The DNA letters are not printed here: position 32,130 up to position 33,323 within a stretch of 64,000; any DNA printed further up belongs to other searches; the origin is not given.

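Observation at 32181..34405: AT-rich 2.2-kb islet between attR and a degenerate third tRNA 3' end, carrying an HTH / DUF2971 / BroN-Fic operon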

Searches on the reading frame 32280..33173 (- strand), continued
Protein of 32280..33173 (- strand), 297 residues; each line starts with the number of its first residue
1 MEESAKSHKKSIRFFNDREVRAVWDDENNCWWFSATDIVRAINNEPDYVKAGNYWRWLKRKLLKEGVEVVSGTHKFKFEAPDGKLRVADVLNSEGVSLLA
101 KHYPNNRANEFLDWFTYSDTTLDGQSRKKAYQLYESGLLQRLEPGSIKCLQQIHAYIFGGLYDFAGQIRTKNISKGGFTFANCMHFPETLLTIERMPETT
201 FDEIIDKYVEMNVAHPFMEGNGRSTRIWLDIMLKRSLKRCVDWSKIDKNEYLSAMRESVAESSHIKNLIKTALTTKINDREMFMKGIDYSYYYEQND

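Call 72: search_protein_families(library=padloc, proteins=[L115:8063-9958:+, L115:11021-12058:+, L202:6560-8008:+, L202:5544-6548:+, L115:7755-7967:+, L115:14022-15251:-], max_evalue=0.001)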
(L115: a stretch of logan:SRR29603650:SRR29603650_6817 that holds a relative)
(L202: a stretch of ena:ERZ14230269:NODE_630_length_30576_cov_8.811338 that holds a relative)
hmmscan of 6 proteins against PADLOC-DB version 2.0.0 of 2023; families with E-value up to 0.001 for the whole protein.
L115:8063-9958:+ (631 aa): 50 families (the best 25 are shown)
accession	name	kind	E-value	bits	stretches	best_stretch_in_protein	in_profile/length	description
PDLC02982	AriAB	-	2.3e-110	367.9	1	124-600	46-536/570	-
PDLC02981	AriAB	-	2.6e-18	64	2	279-335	301-358/694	-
PDLC02980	AriA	-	8.1e-15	53.6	1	275-347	225-299/304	-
PDLC04135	mad3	-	6.8e-13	46.9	1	269-353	244-329/374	mads_3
PDLC04164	AriA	-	1e-11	42.9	1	126-347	30-232/253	-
PDLC00290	PtuA1|PtuA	-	7.8e-11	40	2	119-154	19-54/414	AAA ATPase domain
PDLC00271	PtuA1|PtuA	-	1.2e-10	39.5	1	271-346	230-317/421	AAA ATPase domain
PDLC02979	AriA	-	2.5e-10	38.7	2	255-347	268-369/373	-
PDLC04140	mad8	-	2.7e-10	38.3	1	124-348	28-234/314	mads_8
PDLC04175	HEC-01A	-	6e-10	36.7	1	277-343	238-304/363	-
PDLC00075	GajA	-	1.1e-09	35.4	1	273-335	233-296/536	AAA ATPase domain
PDLC03878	NsnB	-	1.6e-09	36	1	268-346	193-276/345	-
PDLC02913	ATPase_I-A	-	3.2e-09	34.5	2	260-346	304-402/508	-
PDLC02335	AbiLi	-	4.2e-09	33.9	1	124-350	77-240/326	AbiLi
PDLC02983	AriB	-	5.4e-09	34.5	1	392-586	1-204/236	-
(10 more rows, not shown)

L115:11021-12058:+ (345 aa): 0 families

L202:6560-8008:+ (482 aa): 0 families

L202:5544-6548:+ (334 aa): 39 families (the best 25 are shown)
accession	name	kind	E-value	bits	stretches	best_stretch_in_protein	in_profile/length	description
PDLC04843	PDC-S05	-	1.9e-148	492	1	3-329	5-325/330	-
PDLC04853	PDC-S05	-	1.3e-142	472.9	1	3-329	5-328/336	-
PDLC04851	PDC-S05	-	2.7e-141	468.6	1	3-328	9-336/342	-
PDLC04852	PDC-S05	-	3.1e-132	438.7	1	3-331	10-340/346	-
PDLC04864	PDC-S05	-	2.5e-122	405.5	1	60-328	3-268/277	-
PDLC04868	PDC-S05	-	2.1e-120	399.8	1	4-310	6-318/335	-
PDLC04871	PDC-S05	-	1.1e-112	375.3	1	4-305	131-438/468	-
PDLC04870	PDC-S05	-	1.3e-91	303.7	1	3-205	8-209/214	-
PDLC04876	PDC-S05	-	9e-70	231.9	1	3-165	7-171/174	-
PDLC04854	PDC-S05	-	1.2e-59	199.5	1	1-170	1-168/212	-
PDLC04872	PDC-S05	-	2.9e-59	197.2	1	3-133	4-134/152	-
PDLC04965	PDC-S23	-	9.4e-59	197.4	1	1-152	1-151/327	-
PDLC04964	PDC-S23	-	8e-58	194.2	1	1-176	1-174/331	-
PDLC04858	PDC-S05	-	1.4e-53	178.3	1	1-133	1-131/138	-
PDLC04879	PDC-S05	-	1.7e-53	180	1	2-129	3-128/285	-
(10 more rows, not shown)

L115:7755-7967:+ (70 aa): 11 families
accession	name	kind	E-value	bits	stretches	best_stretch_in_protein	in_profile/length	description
PDLC03951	RmrA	-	1.7e-06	25.3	1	6-64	11-69/400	-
PDLC03956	RmrA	-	2.3e-06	24.9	1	14-63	20-69/399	-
PDLC04760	PDC-M64C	-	3.8e-06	25.2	1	5-59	28-82/93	-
PDLC03954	RmrA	-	4.5e-06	23.8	1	6-65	13-72/380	-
PDLC03946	RmrA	-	1.4e-05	22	1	6-60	5-59/357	-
PDLC03948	RmrA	-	3.7e-05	20.8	1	7-68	12-73/397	-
PDLC04758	PDC-M64B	-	7.7e-05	21.1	1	6-59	33-86/123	-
PDLC04775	PDC-M69A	-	0.00015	20.2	1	7-66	11-70/113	-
PDLC02926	HTH_VI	-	0.0002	19.6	1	13-62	11-60/92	-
PDLC03949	RmrA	-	0.00026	18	1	6-65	5-64/363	-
PDLC03944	RmrA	-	0.00044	17.4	1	6-60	9-63/384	-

L115:14022-15251:- (409 aa): 0 families

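Call 82: search_dna_similar(query=window:32280-33173:-, collection=phages, mode=protein, max_rows=12)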
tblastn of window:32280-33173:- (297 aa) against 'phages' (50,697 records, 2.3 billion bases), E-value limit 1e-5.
Records with a match: 5; places in all: 5; records where one place covers at least 80% of the query: 0.
Best place of each record, by identity: <60% 5.
By first word of the organism name: Bacteriophage 5.
By host as written in the record: - 4; Helicobacter cetorum 1.
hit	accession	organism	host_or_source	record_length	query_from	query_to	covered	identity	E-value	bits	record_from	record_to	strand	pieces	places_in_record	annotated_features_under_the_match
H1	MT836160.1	Bacteriophage sp.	human fecal samples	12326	126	294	57%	56.8%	7e-60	211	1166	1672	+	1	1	record has no annotation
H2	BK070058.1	Bacteriophage sp.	Helicobacter cetorum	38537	123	294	58%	55.2%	4e-54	194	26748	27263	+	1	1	cell filamentation protein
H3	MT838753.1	Bacteriophage sp.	human fecal samples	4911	9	116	36%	38.0%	1e-15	82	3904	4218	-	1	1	record has no annotation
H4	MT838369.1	Bacteriophage sp.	human fecal samples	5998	150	276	43%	29.2%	8e-8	59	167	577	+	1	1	record has no annotation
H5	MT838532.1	Bacteriophage sp.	human fecal samples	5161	7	115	37%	31.8%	6e-15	81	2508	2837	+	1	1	record has no annotation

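Call 83: search_dna_similar(query=window:32280-33173:-, collection=plasmids, mode=protein, max_rows=12)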
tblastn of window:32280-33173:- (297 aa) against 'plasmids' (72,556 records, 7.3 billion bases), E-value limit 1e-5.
Records with a match: 1393; places in all: 1458; records where one place covers at least 80% of the query: 1.
Best place of each record, by identity: 60-80% 2; <60% 1391.
By first word of the organism name: Enterococcus 797; Acinetobacter 188; Lactococcus 100; Bacillus 93; Rhodococcus 24; Sphingobium 18; Streptococcus 11; Sphingomonas 10; Listeria 5; Lactobacillus 5; and 84 more.
By predicted mobility (MOB-suite, as given by PLSDB): mobilizable 758; non-mobilizable 390; conjugative 245.
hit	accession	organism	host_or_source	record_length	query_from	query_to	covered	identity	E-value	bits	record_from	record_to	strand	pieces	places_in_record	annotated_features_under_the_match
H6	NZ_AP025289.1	Treponema saccharophilum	-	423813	9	288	94%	67.5%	4e-127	405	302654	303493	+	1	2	protein adenylyltransferase Fic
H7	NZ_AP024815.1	Helicobacter sp. NHP19-003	Canis lupus familiaris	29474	122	294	58%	59.0%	1e-59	211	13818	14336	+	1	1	protein adenylyltransferase Fic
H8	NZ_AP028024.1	Helicobacter sp. NHP21005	Felis catus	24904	123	294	58%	58.1%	1e-56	203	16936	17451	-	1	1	protein adenylyltransferase Fic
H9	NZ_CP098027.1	Enterococcus faecalis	chicken,mixed culture,stool swab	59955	126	294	57%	58.6%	3e-59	211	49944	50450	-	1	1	protein adenylyltransferase Fic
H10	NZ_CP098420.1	Enterococcus faecalis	Goose,mixed culture,Anal swab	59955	126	294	57%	58.6%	3e-59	211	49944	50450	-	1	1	protein adenylyltransferase Fic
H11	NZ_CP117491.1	Enterococcus faecalis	-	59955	126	294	57%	58.6%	3e-59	211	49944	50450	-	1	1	protein adenylyltransferase Fic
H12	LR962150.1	Enterococcus faecalis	-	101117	126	294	57%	58.6%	6e-59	210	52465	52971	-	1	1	record has no annotation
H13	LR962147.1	Enterococcus faecalis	-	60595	126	294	57%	58.6%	7e-59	210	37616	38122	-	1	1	none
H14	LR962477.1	Enterococcus faecalis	-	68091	126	294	57%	58.6%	7e-59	210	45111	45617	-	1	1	none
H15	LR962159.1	Enterococcus faecalis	-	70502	126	294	57%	58.6%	7e-59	210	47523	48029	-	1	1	none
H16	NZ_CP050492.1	Enterococcus faecalis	Gallus gallus domesticus,fecal matter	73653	126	294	57%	58.6%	7e-59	210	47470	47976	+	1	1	protein adenylyltransferase Fic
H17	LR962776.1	Enterococcus faecalis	-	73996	126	294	57%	58.6%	7e-59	210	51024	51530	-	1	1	none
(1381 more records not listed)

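Call 84: predict_structure(alignment_id=A3)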
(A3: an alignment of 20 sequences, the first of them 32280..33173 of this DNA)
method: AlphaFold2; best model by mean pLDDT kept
length: 297 residues; sequences in the alignment: 20
mean_pLDDT: 62.2   pTM: 0.46
mean pLDDT of the five models: 62.2, 59.2, 58.8, 56.3, 52.8
residues with pLDDT >= 90: 10; 70-90: 110; 50-70: 78; < 50: 99
segments of 3 or more residues with pLDDT < 50: 1-12, 72-75, 117-141, 157-185, 216-223, 279-297
pLDDT, mean of each block of 10 residues (from residue 1): 35 59 59 81 86 88 67 51 62 74 79 58 44 45 55 52 34 32 49 79 87 54 63 84 78 72 87 71 42 27
secondary structure, 60 per line:
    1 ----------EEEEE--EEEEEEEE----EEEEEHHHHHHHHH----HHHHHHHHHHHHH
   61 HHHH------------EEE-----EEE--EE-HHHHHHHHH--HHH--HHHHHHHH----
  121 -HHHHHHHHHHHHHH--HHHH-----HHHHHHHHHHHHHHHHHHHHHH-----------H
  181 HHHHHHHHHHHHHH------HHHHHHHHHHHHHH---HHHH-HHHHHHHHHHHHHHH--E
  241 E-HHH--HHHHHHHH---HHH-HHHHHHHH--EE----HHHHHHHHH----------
elements in order: E11-15 E18-25 E30-34 H35-43 H48-64 E77-79 E85-87 H93-101 H109-116 H122-135 H138-141 H147-168 H180-194 H201-214 H218-221 H223-237 H248-255 H263-270 H279-287
